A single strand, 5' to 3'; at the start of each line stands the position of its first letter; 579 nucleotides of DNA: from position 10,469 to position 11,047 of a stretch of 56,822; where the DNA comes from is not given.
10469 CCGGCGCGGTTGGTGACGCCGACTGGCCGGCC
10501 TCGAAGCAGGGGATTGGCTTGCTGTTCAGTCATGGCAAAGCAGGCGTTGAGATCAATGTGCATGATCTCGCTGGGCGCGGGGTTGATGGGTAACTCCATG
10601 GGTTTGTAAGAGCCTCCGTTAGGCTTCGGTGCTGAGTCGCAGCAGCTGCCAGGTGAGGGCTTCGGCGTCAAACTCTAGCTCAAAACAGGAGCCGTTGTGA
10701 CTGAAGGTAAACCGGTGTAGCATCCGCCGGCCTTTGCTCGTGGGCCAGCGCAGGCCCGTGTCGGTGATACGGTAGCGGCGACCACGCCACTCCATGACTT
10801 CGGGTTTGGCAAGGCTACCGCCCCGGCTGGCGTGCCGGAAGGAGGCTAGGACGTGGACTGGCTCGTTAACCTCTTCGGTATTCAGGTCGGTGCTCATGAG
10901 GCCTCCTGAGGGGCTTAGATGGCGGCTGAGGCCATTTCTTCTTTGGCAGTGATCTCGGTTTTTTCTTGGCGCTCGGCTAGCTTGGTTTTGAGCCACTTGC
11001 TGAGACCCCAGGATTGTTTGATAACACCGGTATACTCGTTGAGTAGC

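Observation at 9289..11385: Operon joining an Avd-type four-helix-bundle protein, a 92-aa orphan and a UmuC-like Y-family polymerase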

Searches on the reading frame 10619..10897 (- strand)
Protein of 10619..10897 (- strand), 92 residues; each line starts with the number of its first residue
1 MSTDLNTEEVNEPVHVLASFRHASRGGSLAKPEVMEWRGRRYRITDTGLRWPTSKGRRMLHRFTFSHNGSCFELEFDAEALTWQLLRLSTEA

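Call 3: search_protein_families(library=pfam, proteins=[window:10619-10897:-], max_evalue=1)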
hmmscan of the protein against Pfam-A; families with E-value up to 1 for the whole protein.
window:10619-10897:- (92 aa): 3 families
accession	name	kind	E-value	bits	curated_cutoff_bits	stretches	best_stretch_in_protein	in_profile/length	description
PF20114.4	DUF6504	-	0.0013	19.4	24.2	1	8-58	4-53/103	Domain of unknown function (DUF6504)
PF11225.14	DUF3024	-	0.046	14.4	24.9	1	32-87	27-87/112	Domain of unknown function (DUF3024)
PF20758.2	2B_soluble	-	0.084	13.2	27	1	56-91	26-63/142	2B protein soluble domain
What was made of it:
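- On Pfam DUF6504 (PF20114): The window protein scores 19.4 bits against 24.2 (call 3).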

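Call 4: search_protein_families(library=ncbifam, proteins=[window:10619-10897:-], max_evalue=1)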
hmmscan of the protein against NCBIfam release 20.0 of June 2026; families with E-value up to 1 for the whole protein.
window:10619-10897:- (92 aa): 1 family
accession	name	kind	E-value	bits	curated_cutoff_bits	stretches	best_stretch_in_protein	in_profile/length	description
NF007502.0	PRK10095.1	equivalog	0.17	11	436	1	52-90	140-176/268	ribonuclease I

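Call 5: find_homologous_proteins(query=window:10619-10897:-, max_evalue=0.01)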
Query window:10619-10897:- (92 aa): 4 proteins with E <= 0.01 among 6 candidates.
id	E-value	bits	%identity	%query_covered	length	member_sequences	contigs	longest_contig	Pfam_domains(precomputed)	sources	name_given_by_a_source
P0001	2.3e-56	205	100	100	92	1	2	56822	-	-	-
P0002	4.0e-33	131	68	92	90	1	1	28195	-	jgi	jgi:hypothetical protein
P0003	8.7e-32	127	66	92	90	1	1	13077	-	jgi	jgi:hypothetical protein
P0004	1.7e-27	113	61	92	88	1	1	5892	-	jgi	jgi:hypothetical protein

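Call 7: find_encoding_contigs(protein=P0002, flank=6000)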
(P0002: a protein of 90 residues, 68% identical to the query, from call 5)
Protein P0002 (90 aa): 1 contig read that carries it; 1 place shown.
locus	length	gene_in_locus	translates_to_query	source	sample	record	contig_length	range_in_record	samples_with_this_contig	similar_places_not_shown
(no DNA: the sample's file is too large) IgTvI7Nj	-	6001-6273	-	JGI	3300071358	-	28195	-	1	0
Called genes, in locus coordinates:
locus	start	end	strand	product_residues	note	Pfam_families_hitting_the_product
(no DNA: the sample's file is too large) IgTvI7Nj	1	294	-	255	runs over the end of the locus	-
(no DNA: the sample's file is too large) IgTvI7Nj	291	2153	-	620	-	PF07973:tRNA_SAD, PF00587:tRNA-synt_2b, PF03129:HGTP_anticodon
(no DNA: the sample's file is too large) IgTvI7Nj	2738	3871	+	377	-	PF17853:GGDEF_2, PF02954:HTH_8 (faint), PF13556:HTH_30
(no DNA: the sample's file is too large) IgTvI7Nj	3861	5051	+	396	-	PF05651:Diacid_rec, PF17853:GGDEF_2, PF13556:HTH_30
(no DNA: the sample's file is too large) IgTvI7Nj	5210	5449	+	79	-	-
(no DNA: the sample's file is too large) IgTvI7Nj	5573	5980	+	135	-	PF05635:23S_rRNA_IVP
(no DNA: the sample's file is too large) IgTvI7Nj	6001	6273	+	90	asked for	-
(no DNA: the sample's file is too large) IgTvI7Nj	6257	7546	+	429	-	PF00817:IMS, PF11799:IMS_C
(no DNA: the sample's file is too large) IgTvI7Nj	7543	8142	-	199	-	PF01121:CoaE (faint), PF00485:PRK, PF13238:AAA_18 (weak)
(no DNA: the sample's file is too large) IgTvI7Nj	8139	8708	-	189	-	-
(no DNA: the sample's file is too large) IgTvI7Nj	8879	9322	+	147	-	PF22811:Zn_ribbon_NrdR, PF03477:ATP-cone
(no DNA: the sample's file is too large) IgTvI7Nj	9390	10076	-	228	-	PF01386:Ribosomal_L25p, PF14693:Ribosomal_TL5_C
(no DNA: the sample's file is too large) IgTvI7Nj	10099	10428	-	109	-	-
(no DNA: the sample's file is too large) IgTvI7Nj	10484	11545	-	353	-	PF00953:Glycos_transf_4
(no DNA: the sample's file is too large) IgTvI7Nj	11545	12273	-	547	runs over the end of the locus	-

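Call 8: find_encoding_contigs(protein=P0003, flank=6000)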
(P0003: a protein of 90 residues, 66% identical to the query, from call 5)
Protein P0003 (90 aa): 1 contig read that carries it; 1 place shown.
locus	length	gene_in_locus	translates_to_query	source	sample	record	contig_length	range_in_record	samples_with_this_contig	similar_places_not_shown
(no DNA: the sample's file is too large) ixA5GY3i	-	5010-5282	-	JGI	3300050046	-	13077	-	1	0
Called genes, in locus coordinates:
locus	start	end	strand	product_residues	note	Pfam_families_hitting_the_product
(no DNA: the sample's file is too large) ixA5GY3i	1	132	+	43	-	?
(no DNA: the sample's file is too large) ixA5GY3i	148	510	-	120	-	PF00903:Glyoxalase, PF18029:Glyoxalase_6 (weak)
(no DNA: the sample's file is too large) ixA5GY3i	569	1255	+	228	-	-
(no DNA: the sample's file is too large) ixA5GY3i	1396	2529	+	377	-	PF17853:GGDEF_2, PF13556:HTH_30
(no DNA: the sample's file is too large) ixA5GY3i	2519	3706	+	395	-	PF05651:Diacid_rec (weak), PF17853:GGDEF_2, PF13556:HTH_30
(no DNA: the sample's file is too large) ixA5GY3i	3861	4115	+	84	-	-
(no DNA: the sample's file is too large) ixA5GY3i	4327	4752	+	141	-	PF05635:23S_rRNA_IVP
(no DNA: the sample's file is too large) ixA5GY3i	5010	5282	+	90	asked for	-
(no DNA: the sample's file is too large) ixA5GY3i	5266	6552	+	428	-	PF00817:IMS, PF11799:IMS_C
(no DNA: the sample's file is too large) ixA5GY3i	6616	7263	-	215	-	PF00406:ADK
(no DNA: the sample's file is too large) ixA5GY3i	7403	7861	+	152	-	PF22811:Zn_ribbon_NrdR, PF03477:ATP-cone (weak)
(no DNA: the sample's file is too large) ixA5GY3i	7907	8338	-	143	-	PF01219:DAGK_prokar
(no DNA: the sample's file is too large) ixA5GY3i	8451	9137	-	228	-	PF01386:Ribosomal_L25p, PF14693:Ribosomal_TL5_C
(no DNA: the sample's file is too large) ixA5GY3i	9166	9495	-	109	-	-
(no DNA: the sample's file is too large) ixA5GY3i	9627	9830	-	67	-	-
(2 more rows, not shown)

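Call 9: find_encoding_contigs(protein=P0004, flank=6000)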
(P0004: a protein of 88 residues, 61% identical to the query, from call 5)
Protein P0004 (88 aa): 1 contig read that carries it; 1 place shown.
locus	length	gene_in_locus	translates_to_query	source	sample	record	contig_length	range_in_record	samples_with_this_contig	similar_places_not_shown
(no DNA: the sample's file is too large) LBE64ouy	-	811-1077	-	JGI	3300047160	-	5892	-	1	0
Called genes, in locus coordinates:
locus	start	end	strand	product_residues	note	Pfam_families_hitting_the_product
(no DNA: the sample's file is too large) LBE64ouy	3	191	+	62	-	?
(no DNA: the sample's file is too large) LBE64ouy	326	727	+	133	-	PF05635:23S_rRNA_IVP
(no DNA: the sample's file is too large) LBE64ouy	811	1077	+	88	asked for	-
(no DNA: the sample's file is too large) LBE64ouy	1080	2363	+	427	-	PF00817:IMS, PF11799:IMS_C (weak)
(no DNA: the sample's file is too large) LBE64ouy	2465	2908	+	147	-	PF22811:Zn_ribbon_NrdR, PF03477:ATP-cone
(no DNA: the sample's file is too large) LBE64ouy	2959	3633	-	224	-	PF01386:Ribosomal_L25p, PF14693:Ribosomal_TL5_C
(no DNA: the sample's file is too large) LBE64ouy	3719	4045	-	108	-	-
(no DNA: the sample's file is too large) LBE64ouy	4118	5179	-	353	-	PF00953:Glycos_transf_4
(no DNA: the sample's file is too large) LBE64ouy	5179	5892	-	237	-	?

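Call 24: search_protein_families(library=pfam, alignment_id=A1, max_evalue=1)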
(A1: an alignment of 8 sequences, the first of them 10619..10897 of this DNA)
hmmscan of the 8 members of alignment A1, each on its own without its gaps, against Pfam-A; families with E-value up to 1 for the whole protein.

A. member 1, window:10619-10897:- (92 aa): 3 families
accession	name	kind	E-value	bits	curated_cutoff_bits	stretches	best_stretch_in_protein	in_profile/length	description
PF20114.4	DUF6504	-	0.0013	19.4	24.2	1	8-58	4-53/103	Domain of unknown function (DUF6504)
PF11225.14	DUF3024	-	0.046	14.4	24.9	1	32-87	27-87/112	Domain of unknown function (DUF3024)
PF20758.2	2B_soluble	-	0.084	13.2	27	1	56-91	26-63/142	2B protein soluble domain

B. families by the number of members that match (of 8 scanned): 4 families
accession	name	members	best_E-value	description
PF20114.4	DUF6504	6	0.00076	Domain of unknown function (DUF6504)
PF11225.14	DUF3024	2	0.046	Domain of unknown function (DUF3024)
PF20758.2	2B_soluble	1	0.084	2B protein soluble domain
PF14586.11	MHC_I_2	1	0.14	Class I Histocompatibility antigen, NKG2D ligand, domains 1 and 2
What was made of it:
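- On YolD-like / UmuD accessory proteins: No hit at E <= 1 (calls 3, 24).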

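Call 25: search_protein_representatives(protein=window:10619-10897:-)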
Query: 92 residues. Proteins with E-value up to 0.001 (for the whole library): 132; up to 1e-10: 9; up to 1e-30: 0. The best 132 are listed.
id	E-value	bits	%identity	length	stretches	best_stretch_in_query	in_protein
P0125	3.1e-29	117.0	67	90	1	6-88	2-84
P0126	9.4e-20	86.6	48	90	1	6-90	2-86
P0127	1.4e-17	79.6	49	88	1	8-88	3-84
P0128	6.4e-17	77.6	42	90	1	6-89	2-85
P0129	8.6e-15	70.8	45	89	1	8-89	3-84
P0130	1.0e-11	61.0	42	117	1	9-88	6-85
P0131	1.6e-11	60.3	38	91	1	7-87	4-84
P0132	6.2e-11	58.4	39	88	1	8-87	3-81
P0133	9.8e-11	57.8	39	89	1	5-88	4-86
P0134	9.8e-10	54.6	38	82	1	12-90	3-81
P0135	1.3e-09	54.2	36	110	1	2-87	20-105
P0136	1.5e-09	54.0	47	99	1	29-88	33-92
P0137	3.1e-09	53.0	38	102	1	6-88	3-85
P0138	5.6e-09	52.2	41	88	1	7-88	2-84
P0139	9.1e-09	51.5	38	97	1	19-87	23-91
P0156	5.5e-07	45.8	28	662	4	34-85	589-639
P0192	4.5e-05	39.7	32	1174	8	24-71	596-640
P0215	2.3e-04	37.5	35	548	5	4-52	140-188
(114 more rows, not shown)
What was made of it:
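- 10619..10897 (-): Standalone ImuB-C-type small protein (GSU0042-like; weak DUF6504), 92 aa, all-beta. It has 132 representative homologs (call 25).
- Checked: The protein has 132 representative relatives at E < 1e-3 (call 25).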

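Call 28: search_protein_families(library=pfam, alignment_id=A2, max_evalue=0.01)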
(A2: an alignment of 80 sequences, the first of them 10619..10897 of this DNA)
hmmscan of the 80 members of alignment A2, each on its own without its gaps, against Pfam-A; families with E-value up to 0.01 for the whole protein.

A. member 1, window:10619-10897:- (92 aa): 1 family
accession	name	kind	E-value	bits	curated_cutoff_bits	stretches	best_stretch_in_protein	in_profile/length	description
PF20114.4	DUF6504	-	0.0013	19.4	24.2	1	8-58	4-53/103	Domain of unknown function (DUF6504)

B. families by the number of members that match (of 80 scanned): 2 families
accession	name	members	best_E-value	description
PF20114.4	DUF6504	31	6.3e-08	Domain of unknown function (DUF6504)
PF15064.11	CATSPERG_beta-prop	1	0.0033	CATSPERG beta-propeller domain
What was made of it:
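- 10619..10897 (-): 31 of 80 relatives hit PF20114 (call 28).
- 31 of 80 relatives match PF20114 (call 28).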

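Call 29: search_solved_structures(query=A2, max_evalue=1, show_alignments=2)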
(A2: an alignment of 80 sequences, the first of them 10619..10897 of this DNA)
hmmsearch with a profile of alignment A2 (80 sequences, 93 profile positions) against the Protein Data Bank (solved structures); distinct sequences matched with E-value up to 1: 4.
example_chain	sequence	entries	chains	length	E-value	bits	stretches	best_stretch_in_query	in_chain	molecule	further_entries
4cj2_C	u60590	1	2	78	0.21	14.8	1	28-60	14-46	AFFITIN H4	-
5xfm_A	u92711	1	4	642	0.26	14.5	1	30-69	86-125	Alpha-glucosidase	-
8iam_D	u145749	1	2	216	0.95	12.7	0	39-85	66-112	Protein ORM2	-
8iaj_D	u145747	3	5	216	0.96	12.6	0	39-85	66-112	Protein ORM2 | ORM2 isoform 1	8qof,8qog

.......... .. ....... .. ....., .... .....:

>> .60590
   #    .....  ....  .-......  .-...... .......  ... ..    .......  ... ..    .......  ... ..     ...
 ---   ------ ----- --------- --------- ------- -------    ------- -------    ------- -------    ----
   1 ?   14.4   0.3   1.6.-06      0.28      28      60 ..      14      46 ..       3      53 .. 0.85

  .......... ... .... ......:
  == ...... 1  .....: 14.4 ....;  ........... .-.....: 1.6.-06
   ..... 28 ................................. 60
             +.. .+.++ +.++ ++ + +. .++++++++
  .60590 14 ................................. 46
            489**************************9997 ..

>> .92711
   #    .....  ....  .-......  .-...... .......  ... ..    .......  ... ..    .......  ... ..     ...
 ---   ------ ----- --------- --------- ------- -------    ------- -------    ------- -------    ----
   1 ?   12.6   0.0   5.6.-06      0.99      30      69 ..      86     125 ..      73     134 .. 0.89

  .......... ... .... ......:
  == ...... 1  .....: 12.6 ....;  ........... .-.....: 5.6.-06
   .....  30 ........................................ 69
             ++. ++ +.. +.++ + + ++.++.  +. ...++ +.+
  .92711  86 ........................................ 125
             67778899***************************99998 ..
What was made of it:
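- Tried and rejected: The small-protein profile gave only insignificant hits, the best being an Sso7d-derived affitin at E 0.21 (call 29).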

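Call 30: find_homologous_proteins(query=A2, max_evalue=0.001)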
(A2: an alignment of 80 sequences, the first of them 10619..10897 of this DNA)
Query A2 (80 sequences) (92 aa, profile of the alignment): 49 proteins with E <= 0.001 among 208 candidates.
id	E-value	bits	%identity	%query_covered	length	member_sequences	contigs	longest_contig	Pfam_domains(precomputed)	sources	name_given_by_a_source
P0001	1.2e-27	113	100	100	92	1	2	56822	-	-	-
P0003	1.3e-25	107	66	92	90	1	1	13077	-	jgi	jgi:hypothetical protein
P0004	5.7e-24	102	61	92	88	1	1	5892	-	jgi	jgi:hypothetical protein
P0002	5.8e-24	102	68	92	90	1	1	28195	-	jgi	jgi:hypothetical protein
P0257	7.4e-24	101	43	88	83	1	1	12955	-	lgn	-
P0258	1.2e-23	101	28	96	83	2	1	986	-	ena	-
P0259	2.3e-23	100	38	92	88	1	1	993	-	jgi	jgi:hypothetical protein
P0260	7.1e-23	98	33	92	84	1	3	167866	-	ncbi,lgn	-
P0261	4.7e-22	95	32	83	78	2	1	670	-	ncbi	-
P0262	5.2e-22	95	30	90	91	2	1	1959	PF20114.5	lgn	-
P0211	7.2e-22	95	27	88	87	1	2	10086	-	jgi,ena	-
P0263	8.8e-22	95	30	83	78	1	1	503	-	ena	-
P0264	1.1e-21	94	28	88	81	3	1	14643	-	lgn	-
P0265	1.2e-21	94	26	88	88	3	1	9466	-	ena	-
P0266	1.6e-21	94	33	91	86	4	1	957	-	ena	-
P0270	3.4e-21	93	35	91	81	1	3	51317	PF20114.5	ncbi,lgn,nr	ncbi:MAG: DUF6504 family protein [Patescibacteria group bacterium]|nr:DUF6504 family protein [Patesc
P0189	4.9e-21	92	28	93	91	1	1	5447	PF20114.5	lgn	-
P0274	2.6e-20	90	28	92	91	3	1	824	PF20114.5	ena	-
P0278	5.5e-20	89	27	89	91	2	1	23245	PF20114.5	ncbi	ncbi:MAG: DUF6504 family protein [bacterium]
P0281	2.1e-19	87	29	92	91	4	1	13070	PF20114.5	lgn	-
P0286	2.0e-17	81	24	92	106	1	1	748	PF20114.5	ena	-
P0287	4.2e-17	80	22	96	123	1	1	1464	PF20114.5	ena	-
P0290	2.1e-15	74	14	71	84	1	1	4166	-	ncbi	ncbi:MAG: hypothetical protein WA140_11545 [Geobacteraceae bacterium]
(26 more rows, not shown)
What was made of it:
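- On Pfam DUF6504 (PF20114): However, 31 of 80 relatives match at E < 0.01, best 6e-8 (call 28), and some relatives are named DUF6504 by NCBI (call 30).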

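Call 31: find_encoding_contigs(protein=P0270, flank=4000, max_places=2)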
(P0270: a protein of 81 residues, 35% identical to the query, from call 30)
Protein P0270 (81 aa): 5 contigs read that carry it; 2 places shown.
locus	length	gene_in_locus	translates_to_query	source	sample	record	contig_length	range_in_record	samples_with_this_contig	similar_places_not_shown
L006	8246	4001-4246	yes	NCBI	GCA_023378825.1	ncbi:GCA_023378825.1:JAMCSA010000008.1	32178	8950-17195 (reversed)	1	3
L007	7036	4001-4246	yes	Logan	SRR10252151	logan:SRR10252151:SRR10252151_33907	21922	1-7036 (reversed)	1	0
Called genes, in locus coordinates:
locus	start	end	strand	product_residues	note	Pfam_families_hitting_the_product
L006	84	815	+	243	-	PF01628:HrcA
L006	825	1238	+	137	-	PF01025:GrpE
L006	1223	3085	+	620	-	PF00012:HSP70, PF06723:MreB_Mbl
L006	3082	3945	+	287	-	PF00226:DnaJ, PF01556:DnaJ_C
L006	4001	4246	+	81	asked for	PF20114:DUF6504 (weak)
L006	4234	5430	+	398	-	PF00817:IMS, PF21999:IMS_HHH_1 (weak), PF11799:IMS_C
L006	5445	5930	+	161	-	PF02498:Bro-N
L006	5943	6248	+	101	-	-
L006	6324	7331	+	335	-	PF08529:NusA_N, PF13184:KH_NusA_1st, PF26594:KH_NusA_2nd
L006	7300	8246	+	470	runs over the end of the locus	PF00009:GTP_EFTU, PF00071:Ras (faint), PF00350:Dynamin_N (faint), PF01926:MMR_HSR1, PF10662:PduV-EutP (weak), PF22042:EF-G_D2, PF11987:IF-2, PF03144:GTP_EFTU_D2 (weak)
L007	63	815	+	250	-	PF01628:HrcA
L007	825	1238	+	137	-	PF01025:GrpE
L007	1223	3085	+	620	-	PF00012:HSP70, PF06723:MreB_Mbl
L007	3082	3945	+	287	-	PF00226:DnaJ, PF01556:DnaJ_C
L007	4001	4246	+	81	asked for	PF20114:DUF6504 (weak)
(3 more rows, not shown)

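Call 32: find_encoding_contigs(protein=P0278, flank=4000, max_places=2)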
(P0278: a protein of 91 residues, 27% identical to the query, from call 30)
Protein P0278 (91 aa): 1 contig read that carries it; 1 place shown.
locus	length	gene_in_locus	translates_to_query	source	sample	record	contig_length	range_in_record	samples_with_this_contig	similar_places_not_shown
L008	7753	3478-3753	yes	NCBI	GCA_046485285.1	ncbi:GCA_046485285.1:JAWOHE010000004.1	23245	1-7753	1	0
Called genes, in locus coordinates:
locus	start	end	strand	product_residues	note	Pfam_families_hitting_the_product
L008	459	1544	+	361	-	PF13513:HEAT_EZ (faint), PF02985:HEAT (faint), PF21581:SCD (faint), PF03130:HEAT_PBS (faint), PF13646:HEAT_2, PF12717:Cnd1 (faint), PF00514:Arm (faint), PF13646:HEAT_2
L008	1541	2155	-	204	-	-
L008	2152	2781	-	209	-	-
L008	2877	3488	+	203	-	PF01726:LexA_DNA_bind, PF00717:Peptidase_S24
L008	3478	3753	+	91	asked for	PF20114:DUF6504 (weak)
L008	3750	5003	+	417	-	PF00817:IMS, PF11798:IMS_HHH (weak), PF21999:IMS_HHH_1 (weak), PF11799:IMS_C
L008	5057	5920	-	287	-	PF00756:Esterase (weak)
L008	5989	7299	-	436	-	PF07969:Amidohydro_3 (faint), PF12890:DHOase, PF01979:Amidohydro_1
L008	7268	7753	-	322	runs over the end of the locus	PF02729:OTCace_N, PF00185:OTCace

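Call 33: find_encoding_contigs(protein=P0290, flank=4000, max_places=2)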
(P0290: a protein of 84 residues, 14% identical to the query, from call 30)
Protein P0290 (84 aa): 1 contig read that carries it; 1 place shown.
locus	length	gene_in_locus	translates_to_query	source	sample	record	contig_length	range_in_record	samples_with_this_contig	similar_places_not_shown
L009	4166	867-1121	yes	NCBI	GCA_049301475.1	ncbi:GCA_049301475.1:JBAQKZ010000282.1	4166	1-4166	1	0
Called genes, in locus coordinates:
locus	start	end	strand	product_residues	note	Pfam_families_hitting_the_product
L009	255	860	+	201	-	PF01726:LexA_DNA_bind, PF00717:Peptidase_S24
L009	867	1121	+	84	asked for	-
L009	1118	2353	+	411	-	PF00817:IMS, PF21999:IMS_HHH_1, PF11799:IMS_C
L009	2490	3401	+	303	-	PF00849:PseudoU_synth_2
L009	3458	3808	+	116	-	-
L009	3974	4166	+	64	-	?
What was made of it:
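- On Standalone ImuB-C (GSU0042-like small proteins): P0290 (L009, lexA–small–PolY) hits profile A2 at E 2e-15 (calls 30, 33).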

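Call 35: find_encoding_contigs(protein=P0260, flank=4000, max_places=2)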
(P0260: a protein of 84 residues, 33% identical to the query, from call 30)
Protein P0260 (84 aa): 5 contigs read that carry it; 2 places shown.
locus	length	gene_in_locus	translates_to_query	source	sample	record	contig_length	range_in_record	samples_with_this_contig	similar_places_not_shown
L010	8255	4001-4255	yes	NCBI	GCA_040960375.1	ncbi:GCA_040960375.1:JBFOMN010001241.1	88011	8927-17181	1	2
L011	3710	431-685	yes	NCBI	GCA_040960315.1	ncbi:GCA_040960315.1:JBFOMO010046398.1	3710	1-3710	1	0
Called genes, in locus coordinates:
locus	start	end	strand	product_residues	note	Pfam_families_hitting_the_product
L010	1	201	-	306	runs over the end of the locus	-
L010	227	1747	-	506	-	-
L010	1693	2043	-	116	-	-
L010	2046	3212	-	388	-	PF00270:DEAD, PF04851:ResIII, PF00271:Helicase_C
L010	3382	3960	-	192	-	PF00265:TK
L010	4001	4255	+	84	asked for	-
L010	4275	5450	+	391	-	PF00817:IMS, PF11799:IMS_C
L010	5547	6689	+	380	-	PF00438:S-AdoMet_synt_N, PF02772:S-AdoMet_synt_M, PF02773:S-AdoMet_synt_C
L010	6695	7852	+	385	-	PF05496:RuvB_N, PF01078:Mg_chelatase (faint), PF13191:AAA_16 (faint), PF00004:AAA, PF07728:AAA_5 (weak), PF13173:AAA_14 (weak), PF16193:AAA_assoc_2, PF12002:MgsA_C, +1 more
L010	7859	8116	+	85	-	-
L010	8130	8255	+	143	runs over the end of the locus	PF00293:NUDIX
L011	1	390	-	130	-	?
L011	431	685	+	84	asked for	-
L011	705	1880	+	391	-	PF00817:IMS, PF11799:IMS_C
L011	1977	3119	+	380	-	PF00438:S-AdoMet_synt_N, PF02772:S-AdoMet_synt_M, PF02773:S-AdoMet_synt_C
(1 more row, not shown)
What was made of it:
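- Outside Saccharibacteria the same pairing appears in L006 (Patescibacteria, call 31), L008 (lexA–DUF6504–PolY, call 32), L009 (Geobacteraceae lexA–small–PolY, call 33) and L010 (call 35).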

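Call 61: search_protein_families(library=pfam, proteins=[P0156, P0192, P0215], max_evalue=1)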
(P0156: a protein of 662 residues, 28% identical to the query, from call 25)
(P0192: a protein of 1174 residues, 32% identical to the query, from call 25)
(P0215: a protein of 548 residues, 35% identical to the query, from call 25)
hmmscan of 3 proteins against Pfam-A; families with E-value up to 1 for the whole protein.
P0156 (662 aa): 19 families
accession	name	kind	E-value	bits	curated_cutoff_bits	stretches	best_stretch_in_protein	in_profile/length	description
PF13519.12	VWA_2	-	1.1e-12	49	27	1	34-145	1-106/107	von Willebrand factor type A domain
PF00092.34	VWA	-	2.2e-09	38.2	23.8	1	35-208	3-171/174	von Willebrand factor type A domain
PF02144.21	Rad1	-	3e-05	23.7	24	0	256-280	95-119/257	Repair protein Rad1/Rec1/Rad17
PF13768.12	VWA_3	-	0.00019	22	27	1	36-195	5-152/155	von Willebrand factor type A domain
PF17137.9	DUF5110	-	0.00029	21.3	27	0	259-287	29-57/71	Domain of unknown function (DUF5110)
PF18614.7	RNase_II_C_S1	-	0.0004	20.6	26.6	0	395-415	23-43/59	RNase II-type exonuclease C-terminal S1 domain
PF23008.3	FN3_Tor_3rd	-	0.0013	19.1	30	0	571-604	4-37/92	Tyrosine-protein kinase receptor torso, third FN3 domain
PF19271.4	Nis1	-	0.0021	19.1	27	0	311-333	7-29/114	Nis1 family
PF20109.4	Trans_reg_dom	-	0.0042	17.8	23.8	0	331-346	28-43/60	Proteobacterial transcriptional regulator-like domain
PF14415.11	DUF4424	-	0.0055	16.4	27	0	507-541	58-93/306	Domain of unknown function (DUF4424)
PF05762.20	VWA_CoxE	-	0.0061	16.4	26.4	1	101-153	113-167/222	VWA domain containing CoxE-like protein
PF13501.12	SoxY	-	0.017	15.8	28.4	0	561-593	4-36/112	Sulfur oxidation protein SoxY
PF10651.15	BppU_N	-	0.017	15.3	23.1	0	253-306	23-71/142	BppU N-terminal domain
PF18573.7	BclA_C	-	0.047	14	38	0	545-582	44-83/128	BclA C-terminal domain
PF00381.24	PTS-HPr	-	0.15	12.6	23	0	318-333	53-68/81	PTS HPr component phosphorylation site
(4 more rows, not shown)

P0192 (1174 aa): 10 families
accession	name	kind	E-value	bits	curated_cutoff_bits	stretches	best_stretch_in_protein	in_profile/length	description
PF16403.11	Bact_surface_Ig-like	-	9e-19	67.7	27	1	990-1060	1-71/71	Bacterial surface protein, Ig-like domain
PF04488.21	Gly_transf_sug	-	1.5e-08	35.7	23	0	776-820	38-82/93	Glycosyltransferase sugar-binding region containing DXD motif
PF15899.11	BNR_6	-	8.6e-05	22.7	27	0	132-143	1-12/14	BNR-Asp box repeat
PF18981.6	InlK_D3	-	0.00056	20.4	25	1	1007-1060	24-75/75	Internalin K domain (D3/D4)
PF19944.4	DUF6406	-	0.0078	16.8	26.9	1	483-539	16-71/84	Family of unknown function (DUF6406)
PF02333.21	Phytase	-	0.021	14.3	21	1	792-856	201-264/375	Phytase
PF13511.11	DUF4124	-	0.042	14.5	22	0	842-863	5-27/56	Domain of unknown function (DUF4124)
PF02494.22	HYR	-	0.072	13.9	21.7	1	984-1058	2-79/81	HYR domain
PF23862.1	CdsD_C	-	0.12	12.8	27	0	277-297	9-29/56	CdsD C-terminal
PF24143.1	Beta-sand_ComC_2nd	-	0.48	11.3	27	0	431-481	7-57/87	EGF-like domain-containing protein ComC second beta-sandwich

P0215 (548 aa): 5 families
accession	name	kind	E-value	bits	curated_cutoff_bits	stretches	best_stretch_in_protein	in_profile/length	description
PF17157.10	GAPES4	-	1.9e-06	28.6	27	0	18-68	14-64/98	Gammaproteobacterial periplasmic sensor domain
PF25636.1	PBCV1_P7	-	1.4e-05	25.2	30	0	21-31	20-30/38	PBCV-1 P7 disulphide-bonded subdomain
PF02012.26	BNR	-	0.001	19.2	27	0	58-68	1-11/12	BNR/Asp-box repeat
PF15899.11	BNR_6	-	0.0026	18.1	27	0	57-68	1-12/14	BNR-Asp box repeat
PF22768.1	SPP1_Dit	-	0.01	16.5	25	1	482-543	4-64/97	Siphovirus-type tail component, C-terminal domain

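Call 70: predict_structure(alignment_id=A4)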
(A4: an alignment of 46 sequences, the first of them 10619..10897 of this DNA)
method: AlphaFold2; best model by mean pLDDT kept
length: 92 residues; sequences in the alignment: 46
mean_pLDDT: 88.6   pTM: 0.79
mean pLDDT of the five models: 88.6, 87.9, 87.7, 87.7, 87.0
residues with pLDDT >= 90: 58; 70-90: 30; 50-70: 4; < 50: 0
segments of 3 or more residues with pLDDT < 50: none
pLDDT, mean of each block of 10 residues (from residue 1): 82 96 78 96 84 81 93 93 96 79
secondary structure, 60 per line:
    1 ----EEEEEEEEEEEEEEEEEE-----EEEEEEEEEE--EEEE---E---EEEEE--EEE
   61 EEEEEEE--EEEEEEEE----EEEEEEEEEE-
elements in order: E5-22 E28-37 E40-43 E51-55 E58-67 E70-77 E82-91
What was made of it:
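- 10619..10897 (-): The AF2 model has pLDDT 88.6 and seven strands (call 70).
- On Standalone ImuB-C (GSU0042-like small proteins): The model has seven strands and pLDDT 88.6 (call 70).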
